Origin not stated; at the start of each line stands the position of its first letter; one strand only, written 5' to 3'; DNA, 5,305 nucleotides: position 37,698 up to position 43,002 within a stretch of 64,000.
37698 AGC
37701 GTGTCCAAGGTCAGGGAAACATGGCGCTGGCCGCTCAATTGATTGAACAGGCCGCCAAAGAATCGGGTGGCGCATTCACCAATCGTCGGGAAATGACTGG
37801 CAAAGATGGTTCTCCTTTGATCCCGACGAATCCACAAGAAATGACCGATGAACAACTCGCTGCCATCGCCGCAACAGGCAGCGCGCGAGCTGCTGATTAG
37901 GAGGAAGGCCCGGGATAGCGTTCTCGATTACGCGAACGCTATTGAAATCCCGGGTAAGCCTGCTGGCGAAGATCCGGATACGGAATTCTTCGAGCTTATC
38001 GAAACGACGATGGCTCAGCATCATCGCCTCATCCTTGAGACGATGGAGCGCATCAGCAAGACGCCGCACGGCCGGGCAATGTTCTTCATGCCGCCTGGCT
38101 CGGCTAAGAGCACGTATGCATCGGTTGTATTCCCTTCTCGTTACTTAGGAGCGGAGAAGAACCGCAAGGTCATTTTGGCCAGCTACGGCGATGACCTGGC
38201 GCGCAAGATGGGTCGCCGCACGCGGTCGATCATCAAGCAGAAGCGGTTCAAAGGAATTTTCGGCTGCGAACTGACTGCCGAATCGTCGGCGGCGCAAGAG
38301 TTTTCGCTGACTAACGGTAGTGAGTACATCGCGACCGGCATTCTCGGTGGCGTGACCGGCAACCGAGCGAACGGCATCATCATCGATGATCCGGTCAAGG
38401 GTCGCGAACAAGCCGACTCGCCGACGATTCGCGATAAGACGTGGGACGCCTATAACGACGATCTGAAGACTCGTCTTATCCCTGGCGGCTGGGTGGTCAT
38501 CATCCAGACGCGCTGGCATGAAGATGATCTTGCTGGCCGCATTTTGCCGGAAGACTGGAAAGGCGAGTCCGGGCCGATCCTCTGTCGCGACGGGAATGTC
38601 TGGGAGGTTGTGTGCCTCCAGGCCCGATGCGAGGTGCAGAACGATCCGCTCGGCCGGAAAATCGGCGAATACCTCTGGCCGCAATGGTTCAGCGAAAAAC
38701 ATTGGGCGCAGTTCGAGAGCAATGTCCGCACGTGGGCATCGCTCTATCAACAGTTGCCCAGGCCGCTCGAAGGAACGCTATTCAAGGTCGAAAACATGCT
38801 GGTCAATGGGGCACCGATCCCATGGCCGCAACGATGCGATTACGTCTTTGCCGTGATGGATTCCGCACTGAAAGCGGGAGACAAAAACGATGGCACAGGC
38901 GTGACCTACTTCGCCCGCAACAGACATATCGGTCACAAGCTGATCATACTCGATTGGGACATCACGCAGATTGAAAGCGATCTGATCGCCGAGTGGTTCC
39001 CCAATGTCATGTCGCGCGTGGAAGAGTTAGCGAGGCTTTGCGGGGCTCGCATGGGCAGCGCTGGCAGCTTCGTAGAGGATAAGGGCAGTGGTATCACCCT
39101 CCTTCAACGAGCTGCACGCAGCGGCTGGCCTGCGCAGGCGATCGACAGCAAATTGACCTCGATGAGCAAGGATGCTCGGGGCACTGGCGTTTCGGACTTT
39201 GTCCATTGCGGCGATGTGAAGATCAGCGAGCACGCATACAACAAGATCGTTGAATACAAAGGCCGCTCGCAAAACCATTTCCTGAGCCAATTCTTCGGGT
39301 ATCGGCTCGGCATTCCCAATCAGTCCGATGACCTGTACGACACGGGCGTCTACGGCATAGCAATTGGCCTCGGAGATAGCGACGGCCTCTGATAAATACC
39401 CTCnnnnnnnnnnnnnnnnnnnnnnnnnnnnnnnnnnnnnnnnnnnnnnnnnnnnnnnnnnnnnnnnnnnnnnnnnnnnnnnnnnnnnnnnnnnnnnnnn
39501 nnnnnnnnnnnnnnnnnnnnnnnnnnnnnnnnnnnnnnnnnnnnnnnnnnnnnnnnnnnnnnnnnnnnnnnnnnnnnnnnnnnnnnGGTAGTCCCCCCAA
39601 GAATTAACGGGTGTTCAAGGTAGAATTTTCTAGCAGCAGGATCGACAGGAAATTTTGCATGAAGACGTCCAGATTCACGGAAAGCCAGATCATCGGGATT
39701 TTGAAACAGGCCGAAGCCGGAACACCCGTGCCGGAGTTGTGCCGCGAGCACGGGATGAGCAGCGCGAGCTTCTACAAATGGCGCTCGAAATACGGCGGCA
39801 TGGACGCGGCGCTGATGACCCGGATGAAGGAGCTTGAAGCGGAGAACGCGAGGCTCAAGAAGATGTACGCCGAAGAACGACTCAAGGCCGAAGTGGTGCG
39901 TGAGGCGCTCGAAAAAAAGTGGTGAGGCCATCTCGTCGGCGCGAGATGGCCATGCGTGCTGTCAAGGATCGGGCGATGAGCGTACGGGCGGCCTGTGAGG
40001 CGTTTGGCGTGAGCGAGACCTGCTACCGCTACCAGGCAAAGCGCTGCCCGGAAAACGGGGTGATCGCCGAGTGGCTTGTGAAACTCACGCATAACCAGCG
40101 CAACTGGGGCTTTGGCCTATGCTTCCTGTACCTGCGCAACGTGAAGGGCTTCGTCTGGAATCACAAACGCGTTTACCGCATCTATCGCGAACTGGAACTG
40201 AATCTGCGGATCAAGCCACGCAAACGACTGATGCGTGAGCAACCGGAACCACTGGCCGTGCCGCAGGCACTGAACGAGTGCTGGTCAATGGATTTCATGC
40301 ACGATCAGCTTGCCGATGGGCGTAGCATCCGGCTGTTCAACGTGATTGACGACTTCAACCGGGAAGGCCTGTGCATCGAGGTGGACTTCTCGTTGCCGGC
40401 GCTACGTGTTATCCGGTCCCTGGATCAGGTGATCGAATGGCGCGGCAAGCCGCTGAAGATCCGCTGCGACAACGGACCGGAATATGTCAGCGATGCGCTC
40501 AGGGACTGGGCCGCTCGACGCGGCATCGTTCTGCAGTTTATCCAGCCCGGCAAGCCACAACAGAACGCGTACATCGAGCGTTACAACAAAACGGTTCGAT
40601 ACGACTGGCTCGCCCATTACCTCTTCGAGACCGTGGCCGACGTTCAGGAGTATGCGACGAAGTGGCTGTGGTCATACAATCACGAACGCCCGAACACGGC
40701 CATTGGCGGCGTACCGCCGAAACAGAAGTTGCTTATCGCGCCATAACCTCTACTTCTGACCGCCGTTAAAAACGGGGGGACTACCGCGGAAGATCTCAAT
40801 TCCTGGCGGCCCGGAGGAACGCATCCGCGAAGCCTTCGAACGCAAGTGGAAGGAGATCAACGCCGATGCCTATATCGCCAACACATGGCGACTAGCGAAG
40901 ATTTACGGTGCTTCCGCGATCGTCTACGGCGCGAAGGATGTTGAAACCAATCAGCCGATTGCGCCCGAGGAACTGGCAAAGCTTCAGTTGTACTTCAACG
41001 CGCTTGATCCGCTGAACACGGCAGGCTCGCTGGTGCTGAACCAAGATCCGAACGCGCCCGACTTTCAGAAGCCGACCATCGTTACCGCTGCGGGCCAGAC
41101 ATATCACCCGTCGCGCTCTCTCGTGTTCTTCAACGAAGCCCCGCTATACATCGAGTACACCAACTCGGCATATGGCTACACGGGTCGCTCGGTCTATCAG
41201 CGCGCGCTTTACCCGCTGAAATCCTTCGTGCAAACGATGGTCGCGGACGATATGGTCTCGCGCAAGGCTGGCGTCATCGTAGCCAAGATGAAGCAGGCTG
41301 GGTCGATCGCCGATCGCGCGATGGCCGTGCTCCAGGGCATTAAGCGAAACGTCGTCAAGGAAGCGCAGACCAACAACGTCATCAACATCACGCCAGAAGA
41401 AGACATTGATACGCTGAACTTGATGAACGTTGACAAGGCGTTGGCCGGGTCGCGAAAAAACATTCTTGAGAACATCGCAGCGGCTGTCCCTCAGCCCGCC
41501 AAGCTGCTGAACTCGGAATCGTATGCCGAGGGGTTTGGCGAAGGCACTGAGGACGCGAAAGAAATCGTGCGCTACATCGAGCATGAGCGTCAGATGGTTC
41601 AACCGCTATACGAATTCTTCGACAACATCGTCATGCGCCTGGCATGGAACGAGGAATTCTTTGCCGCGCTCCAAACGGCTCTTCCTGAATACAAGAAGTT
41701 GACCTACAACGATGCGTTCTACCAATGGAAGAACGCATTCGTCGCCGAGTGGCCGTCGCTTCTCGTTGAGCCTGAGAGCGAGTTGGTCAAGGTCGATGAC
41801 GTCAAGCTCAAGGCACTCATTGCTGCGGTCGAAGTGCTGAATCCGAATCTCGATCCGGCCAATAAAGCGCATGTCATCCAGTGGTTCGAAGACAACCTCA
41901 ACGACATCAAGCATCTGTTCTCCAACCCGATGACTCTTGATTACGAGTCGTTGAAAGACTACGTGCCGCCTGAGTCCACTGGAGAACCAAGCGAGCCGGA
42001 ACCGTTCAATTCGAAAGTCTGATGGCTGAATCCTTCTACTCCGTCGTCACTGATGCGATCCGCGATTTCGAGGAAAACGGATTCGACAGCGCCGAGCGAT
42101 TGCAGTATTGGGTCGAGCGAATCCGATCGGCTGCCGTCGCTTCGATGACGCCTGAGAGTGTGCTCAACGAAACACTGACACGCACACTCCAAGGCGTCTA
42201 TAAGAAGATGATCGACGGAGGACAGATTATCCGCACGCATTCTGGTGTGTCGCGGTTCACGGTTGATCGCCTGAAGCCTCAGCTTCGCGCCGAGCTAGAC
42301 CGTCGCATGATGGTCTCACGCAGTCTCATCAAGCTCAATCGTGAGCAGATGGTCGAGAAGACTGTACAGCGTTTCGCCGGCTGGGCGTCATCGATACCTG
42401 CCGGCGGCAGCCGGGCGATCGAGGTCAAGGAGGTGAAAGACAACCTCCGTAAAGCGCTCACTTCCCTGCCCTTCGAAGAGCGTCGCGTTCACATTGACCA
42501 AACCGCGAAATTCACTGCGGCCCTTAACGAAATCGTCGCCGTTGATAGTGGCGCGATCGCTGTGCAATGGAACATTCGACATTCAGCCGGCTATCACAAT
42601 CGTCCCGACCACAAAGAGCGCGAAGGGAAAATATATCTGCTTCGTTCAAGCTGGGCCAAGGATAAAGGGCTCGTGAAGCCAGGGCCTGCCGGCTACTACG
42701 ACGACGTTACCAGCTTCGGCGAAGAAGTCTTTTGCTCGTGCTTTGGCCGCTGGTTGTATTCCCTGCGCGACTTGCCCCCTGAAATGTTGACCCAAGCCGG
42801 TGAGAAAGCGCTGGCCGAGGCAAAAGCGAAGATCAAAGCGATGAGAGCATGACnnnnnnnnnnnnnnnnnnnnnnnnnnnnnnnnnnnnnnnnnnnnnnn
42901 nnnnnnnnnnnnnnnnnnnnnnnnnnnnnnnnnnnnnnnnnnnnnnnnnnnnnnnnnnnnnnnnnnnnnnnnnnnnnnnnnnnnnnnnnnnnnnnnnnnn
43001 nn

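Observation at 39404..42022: Portal gene split by an IS3-family element, with the reading frame preserved across the insertion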

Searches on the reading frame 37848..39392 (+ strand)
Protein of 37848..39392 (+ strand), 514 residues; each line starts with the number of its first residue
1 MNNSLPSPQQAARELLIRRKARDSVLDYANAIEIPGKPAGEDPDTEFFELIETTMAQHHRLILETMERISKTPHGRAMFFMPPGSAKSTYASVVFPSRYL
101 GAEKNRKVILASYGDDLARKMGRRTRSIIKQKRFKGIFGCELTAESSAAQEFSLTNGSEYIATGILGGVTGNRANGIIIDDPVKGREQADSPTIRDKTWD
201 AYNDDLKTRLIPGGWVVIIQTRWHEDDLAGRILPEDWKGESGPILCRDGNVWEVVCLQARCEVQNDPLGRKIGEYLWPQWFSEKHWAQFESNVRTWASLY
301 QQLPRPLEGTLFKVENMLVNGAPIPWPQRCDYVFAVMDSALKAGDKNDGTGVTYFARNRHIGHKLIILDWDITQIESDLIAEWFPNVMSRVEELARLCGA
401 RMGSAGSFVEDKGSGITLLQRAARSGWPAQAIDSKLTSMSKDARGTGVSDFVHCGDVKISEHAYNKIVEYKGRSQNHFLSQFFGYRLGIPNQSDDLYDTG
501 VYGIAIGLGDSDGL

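Call 5: search_protein_families(library=pfam, proteins=[window:37848-39392:+], max_evalue=0.01)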
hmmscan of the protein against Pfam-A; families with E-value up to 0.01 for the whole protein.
window:37848-39392:+ (514 aa): 1 family
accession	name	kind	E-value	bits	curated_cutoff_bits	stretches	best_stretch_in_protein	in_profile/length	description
PF03237.21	Terminase_6N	-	3.1e-10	40.5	22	1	79-290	2-193/215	Terminase large subunit, T4likevirus-type, N-terminal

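Call 32: search_protein_families(library=phrogs, proteins=[window:37848-39392:+], max_evalue=0.00001)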
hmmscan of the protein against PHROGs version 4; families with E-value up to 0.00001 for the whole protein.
window:37848-39392:+ (514 aa): 4 families
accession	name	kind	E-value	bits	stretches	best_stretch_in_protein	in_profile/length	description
phrog_38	-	head and packaging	4.5e-76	258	1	19-505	267-701/760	terminase large subunit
phrog_4758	-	head and packaging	4.8e-52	177.7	1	10-239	5-224/243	terminase large subunit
phrog_30251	-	head and packaging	4e-16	59.4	1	79-240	60-228/799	terminase large subunit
phrog_5573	-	head and packaging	1.6e-12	48.4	1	252-488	12-216/250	terminase large subunit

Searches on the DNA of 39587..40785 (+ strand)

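Call 6: search_dna_similar(query=window:39587-40785:+, collection=plasmids, mode=near, max_rows=15)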
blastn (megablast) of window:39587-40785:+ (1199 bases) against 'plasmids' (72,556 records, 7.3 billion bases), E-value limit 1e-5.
Records with a match: 14; places in all: 24; records where one place covers at least 80% of the query: 11.
Best place of each record, by identity: >=99% 6; 90-95% 1; 80-90% 2; 60-80% 5.
By first word of the organism name: Burkholderia 8; Sulfitobacter 2; Paraburkholderia 1; Xanthomonas 1; Agrobacterium 1; Mycetohabitans 1.
By predicted mobility (MOB-suite, as given by PLSDB): conjugative 9; non-mobilizable 3; mobilizable 2.
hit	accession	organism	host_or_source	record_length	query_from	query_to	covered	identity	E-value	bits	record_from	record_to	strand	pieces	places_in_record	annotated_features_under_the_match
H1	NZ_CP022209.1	Burkholderia gladioli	Environment,environmental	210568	1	1199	100%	100.0%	0e+0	2215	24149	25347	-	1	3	IS3 family transposase | hypothetical protein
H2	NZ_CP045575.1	Burkholderia gladioli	Oryza sativa,Cell culture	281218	1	1199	100%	99.8%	0e+0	2204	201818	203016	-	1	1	IS3 family transposase | hypothetical protein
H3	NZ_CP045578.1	Burkholderia gladioli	Oryza sativa,Cell culture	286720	1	1199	100%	99.8%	0e+0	2204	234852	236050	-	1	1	IS3 family transposase | hypothetical protein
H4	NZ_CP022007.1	Burkholderia gladioli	cell culture,gladiolus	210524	1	1199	100%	99.8%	0e+0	2202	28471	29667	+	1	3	IS3 family transposase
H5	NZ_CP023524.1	Burkholderia gladioli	Onion,onion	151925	1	1199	100%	99.8%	0e+0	2198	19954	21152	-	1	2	IS3 family transposase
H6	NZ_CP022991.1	Paraburkholderia aromaticivorans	-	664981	1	1199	100%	92.0%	0e+0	1683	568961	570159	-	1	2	IS3 family transposase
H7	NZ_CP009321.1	Burkholderia gladioli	Plant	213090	1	1002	84%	99.9%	0e+0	1845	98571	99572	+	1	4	none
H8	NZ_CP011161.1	Xanthomonas citri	Citrus x aurantiifolia,cell culture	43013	72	1199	94%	73.5%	3e-109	403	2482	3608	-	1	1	IS3 family transposase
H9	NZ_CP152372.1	Burkholderia ambifaria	Atractylodes lancea,rhizosphere microbe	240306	142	1199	88%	75.1%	5e-131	475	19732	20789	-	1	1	IS3 family transposase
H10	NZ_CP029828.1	Burkholderia sp. JP2-270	sigle cell,rice rhizosphere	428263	142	1199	88%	75.0%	1e-127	464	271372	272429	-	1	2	IS3 family transposase (x2)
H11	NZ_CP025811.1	Sulfitobacter sp. SK025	Marine surface water,North Sea (surface ...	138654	152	1124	81%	71.7%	1e-58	235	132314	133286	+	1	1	IS3 family transposase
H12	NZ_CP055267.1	Agrobacterium vitis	-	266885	518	1141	52%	73.1%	8e-50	206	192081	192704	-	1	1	none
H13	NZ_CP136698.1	Sulfitobacter dubius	Macrocystis pyrifera gametophyte,Whole ...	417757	148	244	8%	82.7%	1e-13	86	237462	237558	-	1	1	none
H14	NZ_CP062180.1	Mycetohabitans endofungorum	Rhizopus microsporus,bacterial ...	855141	507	569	5%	88.9%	2e-11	79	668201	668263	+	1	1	none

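Call 7: get_annotated_region(hit=H1, flank=300)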
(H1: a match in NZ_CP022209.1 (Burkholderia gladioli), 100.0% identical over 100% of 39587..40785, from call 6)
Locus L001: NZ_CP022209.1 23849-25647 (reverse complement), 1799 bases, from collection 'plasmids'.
description: Burkholderia gladioli pv. gladioli strain FDAARGOS_188 plasmid unnamed1, complete sequence
organism: Burkholderia gladioli (NCBI taxid 32009)
taxonomy: Bacteria; Pseudomonadota; Betaproteobacteria; Burkholderiales; Burkholderiaceae; Burkholderia; Burkholderia gladioli
host: -; source: Environment,environmental; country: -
typing (MOB-suite, as given by PLSDB): conjugative; replicon rep_cluster_364; relaxase MOBH; mating-pair formation MPF_T
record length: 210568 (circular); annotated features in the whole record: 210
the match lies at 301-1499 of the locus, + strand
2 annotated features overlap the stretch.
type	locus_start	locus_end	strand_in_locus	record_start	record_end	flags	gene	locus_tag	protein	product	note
CDS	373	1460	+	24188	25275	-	-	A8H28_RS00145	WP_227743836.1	IS3 family transposase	-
CDS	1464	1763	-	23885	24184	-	-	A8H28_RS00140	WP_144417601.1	hypothetical protein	-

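Call 8: get_annotated_region(hit=H2, flank=300)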
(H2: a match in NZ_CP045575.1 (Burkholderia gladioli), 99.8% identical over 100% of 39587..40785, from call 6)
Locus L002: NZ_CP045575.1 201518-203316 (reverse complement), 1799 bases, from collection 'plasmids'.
description: Burkholderia gladioli strain KACC 18962 plasmid p1, complete sequence
organism: Burkholderia gladioli (NCBI taxid 28095)
taxonomy: Bacteria; Pseudomonadota; Betaproteobacteria; Burkholderiales; Burkholderiaceae; Burkholderia; Burkholderia gladioli
host: -; source: Oryza sativa,Cell culture; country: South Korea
typing (MOB-suite, as given by PLSDB): conjugative; replicon rep_cluster_364; relaxase MOBH; mating-pair formation MPF_T
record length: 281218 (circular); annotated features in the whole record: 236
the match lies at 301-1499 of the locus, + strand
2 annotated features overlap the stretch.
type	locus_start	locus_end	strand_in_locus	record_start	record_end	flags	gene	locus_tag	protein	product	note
CDS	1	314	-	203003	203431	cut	-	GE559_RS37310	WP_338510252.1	hypothetical protein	-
CDS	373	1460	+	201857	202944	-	-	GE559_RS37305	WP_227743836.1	IS3 family transposase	-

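Call 9: get_annotated_region(hit=H5, flank=300)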
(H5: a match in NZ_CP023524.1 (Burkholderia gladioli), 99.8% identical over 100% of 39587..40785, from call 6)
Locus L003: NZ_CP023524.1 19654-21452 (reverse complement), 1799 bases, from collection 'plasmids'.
description: Burkholderia gladioli pv. gladioli strain FDAARGOS_389 plasmid unnamed, complete sequence
organism: Burkholderia gladioli (NCBI taxid 32009)
taxonomy: Bacteria; Pseudomonadota; Betaproteobacteria; Burkholderiales; Burkholderiaceae; Burkholderia; Burkholderia gladioli
host: -; source: Onion,onion; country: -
typing (MOB-suite, as given by PLSDB): mobilizable; relaxase MOBH
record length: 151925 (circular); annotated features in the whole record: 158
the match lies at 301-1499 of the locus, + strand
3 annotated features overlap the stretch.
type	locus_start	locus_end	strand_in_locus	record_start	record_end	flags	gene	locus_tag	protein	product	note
CDS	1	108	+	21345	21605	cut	-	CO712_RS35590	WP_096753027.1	hypothetical protein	-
CDS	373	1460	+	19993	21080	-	-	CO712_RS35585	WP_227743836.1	IS3 family transposase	-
CDS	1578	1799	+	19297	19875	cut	-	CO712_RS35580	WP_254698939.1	abortive infection family protein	-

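Call 10: get_annotated_region(hit=H6, flank=300)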
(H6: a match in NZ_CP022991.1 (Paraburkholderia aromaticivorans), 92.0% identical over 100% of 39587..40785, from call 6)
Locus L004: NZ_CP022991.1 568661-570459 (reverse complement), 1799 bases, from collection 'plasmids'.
description: Paraburkholderia aromaticivorans strain BN5 plasmid pBN1, complete sequence
organism: Paraburkholderia aromaticivorans (NCBI taxid 2026199)
taxonomy: Bacteria; Pseudomonadota; Betaproteobacteria; Burkholderiales; Burkholderiaceae; Paraburkholderia; Paraburkholderia aromaticivorans
host: -; source: -; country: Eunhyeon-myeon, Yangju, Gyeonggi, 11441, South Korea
typing (MOB-suite, as given by PLSDB): non-mobilizable
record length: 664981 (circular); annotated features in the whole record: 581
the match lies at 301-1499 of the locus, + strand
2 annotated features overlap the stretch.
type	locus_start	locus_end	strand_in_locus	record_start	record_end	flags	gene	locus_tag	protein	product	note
CDS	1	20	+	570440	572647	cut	-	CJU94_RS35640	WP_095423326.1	xanthine dehydrogenase family protein molybdopterin-binding subunit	-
CDS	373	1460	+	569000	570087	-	-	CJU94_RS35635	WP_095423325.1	IS3 family transposase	-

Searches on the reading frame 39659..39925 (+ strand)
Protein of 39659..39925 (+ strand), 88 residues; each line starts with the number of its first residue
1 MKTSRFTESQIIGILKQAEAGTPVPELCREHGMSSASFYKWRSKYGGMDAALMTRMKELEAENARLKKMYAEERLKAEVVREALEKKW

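Call 5: search_protein_families(library=pfam, proteins=[window:39659-39925:+], max_evalue=0.01)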
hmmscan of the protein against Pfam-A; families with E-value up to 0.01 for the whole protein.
window:39659-39925:+ (88 aa): 5 families
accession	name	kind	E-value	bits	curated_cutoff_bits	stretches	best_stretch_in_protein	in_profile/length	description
PF01527.26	HTH_Tnp_1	-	1.9e-23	82.9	24.1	1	1-71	1-75/75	Transposase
PF13384.12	HTH_23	-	6e-06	26.4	24.6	1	13-50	9-48/50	Homeodomain-like domain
PF13518.12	HTH_28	-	6.6e-06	26.5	25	1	14-46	5-37/52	Helix-turn-helix domain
PF13551.12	HTH_29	-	0.0025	18.3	28.1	1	14-45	4-36/64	Winged helix-turn helix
PF19776.5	DUF6262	-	0.006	17.2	29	0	16-41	28-53/110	Family of unknown function (DUF6262)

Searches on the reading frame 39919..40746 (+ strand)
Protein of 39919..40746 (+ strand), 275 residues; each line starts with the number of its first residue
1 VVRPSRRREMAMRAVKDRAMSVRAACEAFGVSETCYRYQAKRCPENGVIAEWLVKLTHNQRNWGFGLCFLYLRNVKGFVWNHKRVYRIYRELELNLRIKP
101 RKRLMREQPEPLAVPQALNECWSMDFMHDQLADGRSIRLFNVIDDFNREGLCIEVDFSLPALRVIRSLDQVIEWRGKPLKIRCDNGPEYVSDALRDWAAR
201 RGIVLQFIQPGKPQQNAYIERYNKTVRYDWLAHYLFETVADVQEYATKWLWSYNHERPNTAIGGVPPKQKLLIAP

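Call 5: search_protein_families(library=pfam, proteins=[window:39919-40746:+], max_evalue=0.01)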
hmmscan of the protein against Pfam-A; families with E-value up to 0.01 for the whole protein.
window:39919-40746:+ (275 aa): 4 families
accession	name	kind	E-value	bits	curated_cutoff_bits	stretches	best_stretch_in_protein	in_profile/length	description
PF00665.32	rve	-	6.4e-22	78.2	32.6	1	118-213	4-102/102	Integrase core domain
PF13683.12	rve_3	-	2.4e-20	72.5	26.5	1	202-267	2-67/67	Integrase core domain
PF13276.12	HTH_21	-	9.7e-05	23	28.1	1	72-102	30-60/60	HTH-like domain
PF13518.12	HTH_28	-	0.0096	16.4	25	0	7-43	2-35/52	Helix-turn-helix domain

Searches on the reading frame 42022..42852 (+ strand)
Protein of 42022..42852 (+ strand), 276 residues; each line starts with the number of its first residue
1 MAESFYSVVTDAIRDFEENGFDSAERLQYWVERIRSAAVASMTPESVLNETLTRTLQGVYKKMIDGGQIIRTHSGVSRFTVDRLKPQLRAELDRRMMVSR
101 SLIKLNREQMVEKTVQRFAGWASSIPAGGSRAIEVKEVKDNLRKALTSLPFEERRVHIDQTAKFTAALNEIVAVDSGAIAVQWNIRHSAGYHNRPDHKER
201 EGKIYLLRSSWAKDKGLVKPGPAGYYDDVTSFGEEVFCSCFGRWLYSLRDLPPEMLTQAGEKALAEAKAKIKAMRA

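Call 5: search_protein_families(library=pfam, proteins=[window:42022-42852:+], max_evalue=0.01)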
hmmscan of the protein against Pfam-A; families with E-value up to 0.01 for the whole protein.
window:42022-42852:+ (276 aa): 0 families

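Call 32: search_protein_families(library=phrogs, proteins=[window:42022-42852:+], max_evalue=0.00001)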
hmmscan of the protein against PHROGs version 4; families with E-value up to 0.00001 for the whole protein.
window:42022-42852:+ (276 aa): 1 family
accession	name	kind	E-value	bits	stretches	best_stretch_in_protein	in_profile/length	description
phrog_324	-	head and packaging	3.5e-22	80.1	1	29-265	92-339/624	head morphogenesis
